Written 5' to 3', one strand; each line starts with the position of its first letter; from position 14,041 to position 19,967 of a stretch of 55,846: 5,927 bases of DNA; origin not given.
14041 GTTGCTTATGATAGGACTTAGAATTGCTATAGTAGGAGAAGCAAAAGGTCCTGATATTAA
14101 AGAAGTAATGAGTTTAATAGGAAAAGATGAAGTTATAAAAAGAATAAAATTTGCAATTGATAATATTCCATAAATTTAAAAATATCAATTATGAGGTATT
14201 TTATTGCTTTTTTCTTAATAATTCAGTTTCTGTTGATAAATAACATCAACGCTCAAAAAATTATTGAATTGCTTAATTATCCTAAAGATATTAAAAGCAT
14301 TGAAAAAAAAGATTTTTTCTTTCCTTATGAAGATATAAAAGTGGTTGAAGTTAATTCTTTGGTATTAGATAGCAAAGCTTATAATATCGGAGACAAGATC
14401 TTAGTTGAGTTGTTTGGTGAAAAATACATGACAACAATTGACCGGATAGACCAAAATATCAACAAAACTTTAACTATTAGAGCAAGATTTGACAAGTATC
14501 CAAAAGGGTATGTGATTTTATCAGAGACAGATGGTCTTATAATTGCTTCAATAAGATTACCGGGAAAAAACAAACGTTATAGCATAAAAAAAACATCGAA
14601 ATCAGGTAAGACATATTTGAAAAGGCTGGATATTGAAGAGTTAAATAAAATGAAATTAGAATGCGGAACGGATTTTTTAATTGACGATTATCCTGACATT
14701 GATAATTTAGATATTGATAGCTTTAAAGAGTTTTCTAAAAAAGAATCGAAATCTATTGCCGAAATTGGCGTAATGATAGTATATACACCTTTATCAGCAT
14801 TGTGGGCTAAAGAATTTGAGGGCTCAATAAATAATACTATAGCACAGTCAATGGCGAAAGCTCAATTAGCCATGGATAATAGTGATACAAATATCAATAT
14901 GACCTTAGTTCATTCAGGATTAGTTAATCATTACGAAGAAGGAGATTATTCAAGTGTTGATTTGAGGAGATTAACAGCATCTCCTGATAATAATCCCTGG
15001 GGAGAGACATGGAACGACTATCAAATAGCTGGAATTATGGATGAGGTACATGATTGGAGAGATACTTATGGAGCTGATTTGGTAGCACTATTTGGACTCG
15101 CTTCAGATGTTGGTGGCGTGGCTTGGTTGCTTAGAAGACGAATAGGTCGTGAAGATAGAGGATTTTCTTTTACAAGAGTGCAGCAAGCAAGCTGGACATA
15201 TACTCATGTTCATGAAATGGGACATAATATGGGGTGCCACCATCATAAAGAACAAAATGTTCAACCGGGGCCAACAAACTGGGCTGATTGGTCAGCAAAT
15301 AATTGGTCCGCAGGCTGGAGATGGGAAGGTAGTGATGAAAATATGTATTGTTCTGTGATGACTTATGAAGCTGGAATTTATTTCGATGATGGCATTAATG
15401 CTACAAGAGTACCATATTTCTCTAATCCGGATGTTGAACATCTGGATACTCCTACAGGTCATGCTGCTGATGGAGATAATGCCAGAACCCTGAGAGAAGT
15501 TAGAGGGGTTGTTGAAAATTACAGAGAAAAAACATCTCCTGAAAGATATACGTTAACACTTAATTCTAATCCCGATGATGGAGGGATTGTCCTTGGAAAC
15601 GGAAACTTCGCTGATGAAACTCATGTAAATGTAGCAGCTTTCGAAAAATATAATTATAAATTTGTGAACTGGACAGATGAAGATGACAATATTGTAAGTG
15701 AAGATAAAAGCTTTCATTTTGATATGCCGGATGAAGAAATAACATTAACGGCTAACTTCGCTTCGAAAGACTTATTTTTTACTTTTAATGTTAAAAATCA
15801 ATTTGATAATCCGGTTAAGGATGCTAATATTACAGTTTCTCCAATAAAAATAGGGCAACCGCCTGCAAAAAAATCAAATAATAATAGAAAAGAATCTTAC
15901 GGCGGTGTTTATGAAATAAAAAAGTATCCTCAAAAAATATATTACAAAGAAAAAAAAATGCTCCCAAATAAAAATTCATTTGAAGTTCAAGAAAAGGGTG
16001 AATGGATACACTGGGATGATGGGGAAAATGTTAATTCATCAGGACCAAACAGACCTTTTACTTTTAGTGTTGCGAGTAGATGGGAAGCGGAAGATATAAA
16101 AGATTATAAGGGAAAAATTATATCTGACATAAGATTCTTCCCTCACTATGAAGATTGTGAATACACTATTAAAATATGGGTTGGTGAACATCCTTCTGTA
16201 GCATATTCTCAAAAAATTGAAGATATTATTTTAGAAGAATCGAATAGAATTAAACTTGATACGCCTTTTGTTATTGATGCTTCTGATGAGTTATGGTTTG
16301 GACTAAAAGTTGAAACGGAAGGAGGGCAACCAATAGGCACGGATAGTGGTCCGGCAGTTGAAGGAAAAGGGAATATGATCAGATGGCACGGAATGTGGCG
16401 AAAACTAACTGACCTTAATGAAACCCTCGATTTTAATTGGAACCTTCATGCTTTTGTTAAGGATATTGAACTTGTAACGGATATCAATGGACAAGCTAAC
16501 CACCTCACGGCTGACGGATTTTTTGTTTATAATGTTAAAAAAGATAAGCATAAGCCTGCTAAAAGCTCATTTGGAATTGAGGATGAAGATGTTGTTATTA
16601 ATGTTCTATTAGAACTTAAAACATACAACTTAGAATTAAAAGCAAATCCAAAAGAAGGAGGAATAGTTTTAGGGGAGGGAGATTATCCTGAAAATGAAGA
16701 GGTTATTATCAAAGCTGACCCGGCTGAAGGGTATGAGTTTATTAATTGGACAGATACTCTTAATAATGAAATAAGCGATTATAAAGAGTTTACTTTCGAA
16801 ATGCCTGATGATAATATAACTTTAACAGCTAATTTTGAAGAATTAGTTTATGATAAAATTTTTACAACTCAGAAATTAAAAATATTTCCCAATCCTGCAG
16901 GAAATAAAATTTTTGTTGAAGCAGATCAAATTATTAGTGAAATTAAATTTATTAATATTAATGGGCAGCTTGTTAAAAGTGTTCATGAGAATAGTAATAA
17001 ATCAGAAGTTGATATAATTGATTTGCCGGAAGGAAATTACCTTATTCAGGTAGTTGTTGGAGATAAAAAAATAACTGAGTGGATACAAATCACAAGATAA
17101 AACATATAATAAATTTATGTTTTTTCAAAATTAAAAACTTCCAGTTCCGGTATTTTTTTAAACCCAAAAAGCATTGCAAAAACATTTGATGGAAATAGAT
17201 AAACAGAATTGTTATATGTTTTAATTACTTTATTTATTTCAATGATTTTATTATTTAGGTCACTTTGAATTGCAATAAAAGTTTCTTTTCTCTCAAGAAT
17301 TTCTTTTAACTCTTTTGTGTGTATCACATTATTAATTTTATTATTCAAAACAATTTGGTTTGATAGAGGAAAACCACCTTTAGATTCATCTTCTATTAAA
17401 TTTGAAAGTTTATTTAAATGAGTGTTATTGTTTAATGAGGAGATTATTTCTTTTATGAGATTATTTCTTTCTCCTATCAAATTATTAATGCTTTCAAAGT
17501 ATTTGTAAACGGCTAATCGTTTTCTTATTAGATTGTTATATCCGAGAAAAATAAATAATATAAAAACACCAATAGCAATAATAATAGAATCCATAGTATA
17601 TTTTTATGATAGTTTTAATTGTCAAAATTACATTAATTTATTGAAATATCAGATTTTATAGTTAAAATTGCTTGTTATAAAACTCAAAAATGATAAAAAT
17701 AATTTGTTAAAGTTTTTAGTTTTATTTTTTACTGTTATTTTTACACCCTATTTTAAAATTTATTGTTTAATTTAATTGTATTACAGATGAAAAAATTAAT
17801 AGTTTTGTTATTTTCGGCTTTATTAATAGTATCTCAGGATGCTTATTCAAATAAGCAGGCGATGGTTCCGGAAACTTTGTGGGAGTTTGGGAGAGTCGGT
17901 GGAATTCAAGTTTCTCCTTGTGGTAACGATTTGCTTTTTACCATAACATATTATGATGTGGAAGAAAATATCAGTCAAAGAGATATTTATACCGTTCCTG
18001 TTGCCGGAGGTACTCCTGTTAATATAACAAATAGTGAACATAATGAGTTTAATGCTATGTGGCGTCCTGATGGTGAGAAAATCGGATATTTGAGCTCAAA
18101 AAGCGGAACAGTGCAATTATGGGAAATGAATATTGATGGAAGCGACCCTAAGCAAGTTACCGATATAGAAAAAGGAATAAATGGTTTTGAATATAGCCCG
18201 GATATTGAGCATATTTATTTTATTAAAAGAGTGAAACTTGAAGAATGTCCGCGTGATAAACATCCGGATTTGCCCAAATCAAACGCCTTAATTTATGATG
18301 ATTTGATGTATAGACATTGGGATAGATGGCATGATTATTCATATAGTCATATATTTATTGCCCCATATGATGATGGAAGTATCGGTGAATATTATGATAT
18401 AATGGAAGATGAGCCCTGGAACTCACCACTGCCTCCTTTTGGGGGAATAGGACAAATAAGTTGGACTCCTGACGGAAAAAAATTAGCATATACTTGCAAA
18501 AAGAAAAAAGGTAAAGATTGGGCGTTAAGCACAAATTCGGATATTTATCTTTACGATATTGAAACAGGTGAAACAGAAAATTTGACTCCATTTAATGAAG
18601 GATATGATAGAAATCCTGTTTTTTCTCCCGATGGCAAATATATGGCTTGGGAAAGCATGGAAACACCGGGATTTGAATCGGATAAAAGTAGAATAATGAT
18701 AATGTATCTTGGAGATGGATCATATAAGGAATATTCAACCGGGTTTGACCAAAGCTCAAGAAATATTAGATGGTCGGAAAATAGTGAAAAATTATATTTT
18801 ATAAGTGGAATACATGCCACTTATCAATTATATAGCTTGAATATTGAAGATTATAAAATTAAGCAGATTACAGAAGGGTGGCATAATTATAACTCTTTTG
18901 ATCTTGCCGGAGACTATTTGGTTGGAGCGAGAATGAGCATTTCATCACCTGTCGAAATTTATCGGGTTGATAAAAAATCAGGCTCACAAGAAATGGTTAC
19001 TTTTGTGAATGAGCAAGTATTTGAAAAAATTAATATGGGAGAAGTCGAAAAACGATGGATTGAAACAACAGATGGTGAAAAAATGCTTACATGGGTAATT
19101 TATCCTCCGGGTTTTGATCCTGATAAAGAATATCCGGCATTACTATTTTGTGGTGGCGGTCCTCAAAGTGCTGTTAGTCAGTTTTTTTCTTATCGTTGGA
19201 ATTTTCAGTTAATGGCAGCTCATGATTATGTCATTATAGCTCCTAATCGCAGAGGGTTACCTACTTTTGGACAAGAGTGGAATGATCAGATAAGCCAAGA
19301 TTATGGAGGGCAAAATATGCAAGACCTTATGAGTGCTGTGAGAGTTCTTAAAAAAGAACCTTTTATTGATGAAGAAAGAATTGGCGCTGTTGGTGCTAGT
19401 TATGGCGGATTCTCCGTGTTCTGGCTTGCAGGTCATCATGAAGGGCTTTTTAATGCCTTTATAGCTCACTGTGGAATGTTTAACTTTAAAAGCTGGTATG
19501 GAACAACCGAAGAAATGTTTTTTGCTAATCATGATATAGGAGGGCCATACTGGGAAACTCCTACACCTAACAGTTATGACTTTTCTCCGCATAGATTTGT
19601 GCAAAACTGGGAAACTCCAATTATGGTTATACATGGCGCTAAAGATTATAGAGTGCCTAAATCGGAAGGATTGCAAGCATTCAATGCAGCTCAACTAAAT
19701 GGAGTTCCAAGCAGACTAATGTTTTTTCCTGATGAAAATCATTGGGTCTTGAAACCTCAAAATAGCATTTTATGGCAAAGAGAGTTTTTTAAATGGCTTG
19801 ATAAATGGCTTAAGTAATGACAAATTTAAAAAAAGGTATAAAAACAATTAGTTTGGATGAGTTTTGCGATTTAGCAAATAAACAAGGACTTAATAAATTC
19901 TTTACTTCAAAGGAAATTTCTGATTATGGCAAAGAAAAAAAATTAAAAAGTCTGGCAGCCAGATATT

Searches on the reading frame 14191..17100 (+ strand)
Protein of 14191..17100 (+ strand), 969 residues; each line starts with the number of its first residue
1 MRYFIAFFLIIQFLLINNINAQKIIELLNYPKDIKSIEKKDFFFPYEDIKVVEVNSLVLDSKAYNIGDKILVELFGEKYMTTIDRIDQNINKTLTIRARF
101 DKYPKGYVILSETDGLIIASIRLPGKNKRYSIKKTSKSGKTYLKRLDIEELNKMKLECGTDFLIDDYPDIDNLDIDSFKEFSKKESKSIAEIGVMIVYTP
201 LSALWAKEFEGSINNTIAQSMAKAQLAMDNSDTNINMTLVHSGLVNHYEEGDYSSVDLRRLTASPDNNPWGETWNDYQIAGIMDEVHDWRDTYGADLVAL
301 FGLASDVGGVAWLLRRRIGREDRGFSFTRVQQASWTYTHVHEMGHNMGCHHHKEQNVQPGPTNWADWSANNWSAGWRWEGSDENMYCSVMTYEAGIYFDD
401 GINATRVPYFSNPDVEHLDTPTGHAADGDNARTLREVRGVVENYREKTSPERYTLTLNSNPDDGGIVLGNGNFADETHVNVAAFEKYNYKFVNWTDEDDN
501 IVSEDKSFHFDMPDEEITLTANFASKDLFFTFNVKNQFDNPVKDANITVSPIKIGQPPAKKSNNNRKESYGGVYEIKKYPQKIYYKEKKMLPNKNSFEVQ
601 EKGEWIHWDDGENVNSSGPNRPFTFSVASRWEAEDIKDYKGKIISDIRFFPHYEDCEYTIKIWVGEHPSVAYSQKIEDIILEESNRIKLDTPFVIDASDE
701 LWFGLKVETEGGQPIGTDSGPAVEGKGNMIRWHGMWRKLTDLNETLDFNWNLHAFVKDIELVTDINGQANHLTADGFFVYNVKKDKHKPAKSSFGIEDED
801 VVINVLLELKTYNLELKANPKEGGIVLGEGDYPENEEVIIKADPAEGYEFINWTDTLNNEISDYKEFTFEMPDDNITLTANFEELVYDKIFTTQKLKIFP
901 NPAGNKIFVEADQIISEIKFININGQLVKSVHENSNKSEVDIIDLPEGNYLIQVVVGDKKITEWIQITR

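Call 68: search_protein_families(library=pfam, proteins=[window:14191-17100:+], max_evalue=0.0001)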
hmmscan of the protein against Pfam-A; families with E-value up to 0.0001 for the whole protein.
window:14191-17100:+ (969 aa): 6 families
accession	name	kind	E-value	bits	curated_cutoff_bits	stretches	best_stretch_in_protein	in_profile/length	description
PF18998.6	Flg_new_2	-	1.8e-31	108.4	23.6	2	815-884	2-71/73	Divergent InlB B-repeat domain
PF13688.12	Reprolysin_5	-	1.8e-10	41.8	27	1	206-357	16-163/196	Metallo-peptidase family M12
PF18962.6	Por_Secre_tail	-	9.9e-10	39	27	1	898-963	1-71/75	Secretion system C-terminal sorting domain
PF13582.12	Reprolysin_3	-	1.2e-08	36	22.4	1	264-351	36-122/123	Metallo-peptidase family M12B Reprolysin-like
PF09479.16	Flg_new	-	2.3e-05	24.8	27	0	823-880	9-64/65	Listeria-Bacteroides repeat domain (List_Bact_rpt)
PF13583.11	Reprolysin_4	-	2.5e-05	24.5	22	1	284-359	81-159/203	Metallo-peptidase family M12B Reprolysin-like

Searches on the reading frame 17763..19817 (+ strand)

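Call 68: search_protein_families(library=pfam, proteins=[window:17763-19817:+], max_evalue=0.0001)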
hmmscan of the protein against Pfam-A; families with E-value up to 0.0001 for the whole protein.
window:17763-19817:+ (684 aa): 6 families
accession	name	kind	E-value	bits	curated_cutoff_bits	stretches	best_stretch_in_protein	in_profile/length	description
PF00326.27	Peptidase_S9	-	5e-54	183.5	22.6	1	476-684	2-211/213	Prolyl oligopeptidase family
PF07676.18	PD40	-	2.8e-17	62.6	20.9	1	278-301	7-30/38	WD40-like Beta Propeller Repeat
PF00561.26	Abhydrolase_1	-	2.3e-09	37.7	25.8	1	458-575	1-103/245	alpha/beta hydrolase fold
PF25174.1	Beta-prop_THOC3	-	1.6e-07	31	305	0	83-153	79-146/272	THOC3 beta-propeller domain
PF00930.27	DPPIV_N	-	8.4e-06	25.2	22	0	236-295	2-58/354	Dipeptidyl peptidase IV (DPP IV) N-terminal region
PF01738.24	DLH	-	2.2e-05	24.6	21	1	516-667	75-193/217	Dienelactone hydrolase family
